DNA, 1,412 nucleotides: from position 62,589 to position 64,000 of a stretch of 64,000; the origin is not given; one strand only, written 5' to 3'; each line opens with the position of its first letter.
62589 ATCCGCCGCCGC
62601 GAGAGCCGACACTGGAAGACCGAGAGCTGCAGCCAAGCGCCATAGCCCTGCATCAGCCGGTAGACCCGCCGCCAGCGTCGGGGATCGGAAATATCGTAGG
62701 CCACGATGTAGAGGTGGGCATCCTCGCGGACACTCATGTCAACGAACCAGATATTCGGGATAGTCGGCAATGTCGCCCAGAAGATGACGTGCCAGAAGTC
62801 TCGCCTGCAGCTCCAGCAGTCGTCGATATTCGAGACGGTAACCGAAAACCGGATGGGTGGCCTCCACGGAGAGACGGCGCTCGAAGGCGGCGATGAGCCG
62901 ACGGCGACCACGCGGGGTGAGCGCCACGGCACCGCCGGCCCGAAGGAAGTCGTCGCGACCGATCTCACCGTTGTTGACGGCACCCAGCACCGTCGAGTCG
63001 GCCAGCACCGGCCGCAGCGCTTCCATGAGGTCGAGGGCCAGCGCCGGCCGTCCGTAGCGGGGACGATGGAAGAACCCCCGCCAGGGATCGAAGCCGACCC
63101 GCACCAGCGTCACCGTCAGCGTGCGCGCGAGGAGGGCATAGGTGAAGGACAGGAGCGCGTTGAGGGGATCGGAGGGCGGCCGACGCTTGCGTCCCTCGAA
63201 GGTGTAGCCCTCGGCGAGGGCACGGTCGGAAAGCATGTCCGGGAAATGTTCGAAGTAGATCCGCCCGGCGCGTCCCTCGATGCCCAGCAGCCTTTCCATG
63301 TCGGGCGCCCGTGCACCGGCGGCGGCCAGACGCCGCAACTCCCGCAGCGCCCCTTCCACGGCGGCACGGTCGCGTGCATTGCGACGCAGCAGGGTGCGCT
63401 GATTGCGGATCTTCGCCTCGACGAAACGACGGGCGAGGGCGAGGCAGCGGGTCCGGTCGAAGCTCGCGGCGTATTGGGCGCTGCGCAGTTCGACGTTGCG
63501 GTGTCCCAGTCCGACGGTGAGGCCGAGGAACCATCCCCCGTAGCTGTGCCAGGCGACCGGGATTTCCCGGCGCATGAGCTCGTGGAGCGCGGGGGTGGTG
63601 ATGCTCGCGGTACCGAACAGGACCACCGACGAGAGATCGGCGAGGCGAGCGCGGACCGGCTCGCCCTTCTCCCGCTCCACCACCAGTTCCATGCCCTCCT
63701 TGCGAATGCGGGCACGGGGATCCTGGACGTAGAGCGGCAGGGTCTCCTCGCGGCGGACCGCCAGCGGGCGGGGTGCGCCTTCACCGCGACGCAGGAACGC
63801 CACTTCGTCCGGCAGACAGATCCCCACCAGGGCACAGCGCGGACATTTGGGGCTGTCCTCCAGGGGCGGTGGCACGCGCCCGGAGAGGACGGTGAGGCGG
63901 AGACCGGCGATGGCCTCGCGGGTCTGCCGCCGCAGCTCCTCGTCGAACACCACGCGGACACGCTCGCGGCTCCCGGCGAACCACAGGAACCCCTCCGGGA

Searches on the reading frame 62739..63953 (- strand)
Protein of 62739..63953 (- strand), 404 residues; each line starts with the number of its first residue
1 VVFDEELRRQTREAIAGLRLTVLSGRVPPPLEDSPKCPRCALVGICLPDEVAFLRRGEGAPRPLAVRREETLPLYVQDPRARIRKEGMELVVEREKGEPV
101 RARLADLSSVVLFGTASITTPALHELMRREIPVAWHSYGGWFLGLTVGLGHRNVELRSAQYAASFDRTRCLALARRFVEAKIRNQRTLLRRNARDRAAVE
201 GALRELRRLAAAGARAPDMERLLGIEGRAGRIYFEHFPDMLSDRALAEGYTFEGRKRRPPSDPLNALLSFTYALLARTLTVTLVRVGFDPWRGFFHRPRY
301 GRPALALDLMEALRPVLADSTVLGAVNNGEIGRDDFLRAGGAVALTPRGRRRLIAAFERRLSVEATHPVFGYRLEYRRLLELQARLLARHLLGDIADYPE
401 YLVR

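Call 9: search_protein_families(library=padloc, proteins=[window:62739-63953:-], max_evalue=0.00001)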
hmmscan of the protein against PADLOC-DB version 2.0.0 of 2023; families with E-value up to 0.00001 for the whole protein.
window:62739-63953:- (404 aa): 29 families (the best 25 are shown)
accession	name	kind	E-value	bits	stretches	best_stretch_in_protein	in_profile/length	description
PDLC01747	Cas1g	-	4.8e-141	468.9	1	3-404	133-523/523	-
PDLC00928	Cas1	-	8.9e-97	321.9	1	74-393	3-315/315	Cas1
PDLC01248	Cas1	-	1.9e-94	314.4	1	74-393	3-289/289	"CAS-I,CAS-II,CAS-III,CAS-IV,CAS-V,CAS-VI; acquisition_1"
PDLC01608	Cas1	-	3.2e-91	303.7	1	74-359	1-276/276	"CAS-I,CAS-II,CAS-III,CAS-IV,CAS-V,CAS-VI; acquisition_1"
PDLC01743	Cas1c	-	5e-89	296.8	1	74-404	8-337/337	-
PDLC00923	Cas1c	-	2.3e-85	284.9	1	74-402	6-339/340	"CRISPR-associated endonuclease Cas1, subtype I-C/DVULG"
PDLC01334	Cas1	-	2.2e-84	281.6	1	74-402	5-336/336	"CAS-I,CAS-II,CAS-III,CAS-IV,CAS-V,CAS-VI; acquisition_1"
PDLC02025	Cas1d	-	3.4e-84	281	1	74-402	4-314/316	-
PDLC02067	Cas1b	-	3.5e-81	271.6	1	3-394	131-523/533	-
PDLC00927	Cas1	-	2.7e-78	261.4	1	74-395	2-323/327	CRISPR-associated endonuclease Cas1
PDLC01449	Cas1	-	5.4e-72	240.4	1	74-394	4-283/285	"CAS-I,CAS-II,CAS-III,CAS-IV,CAS-V,CAS-VI; acquisition_1"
PDLC00922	Cas1a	-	1e-70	236.5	1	71-396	11-339/347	"CRISPR-associated endonuclease Cas1, subtype MYXAN"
PDLC01740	Cas1_IIIa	-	7.6e-59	198.1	1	74-390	3-313/331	-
PDLC01249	Cas1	-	8.7e-59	197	1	74-336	1-246/246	"CAS-I,CAS-II,CAS-III,CAS-IV,CAS-V,CAS-VI; acquisition_1"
PDLC01742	Cas1b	-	8.9e-45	151.6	1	81-394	11-316/326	-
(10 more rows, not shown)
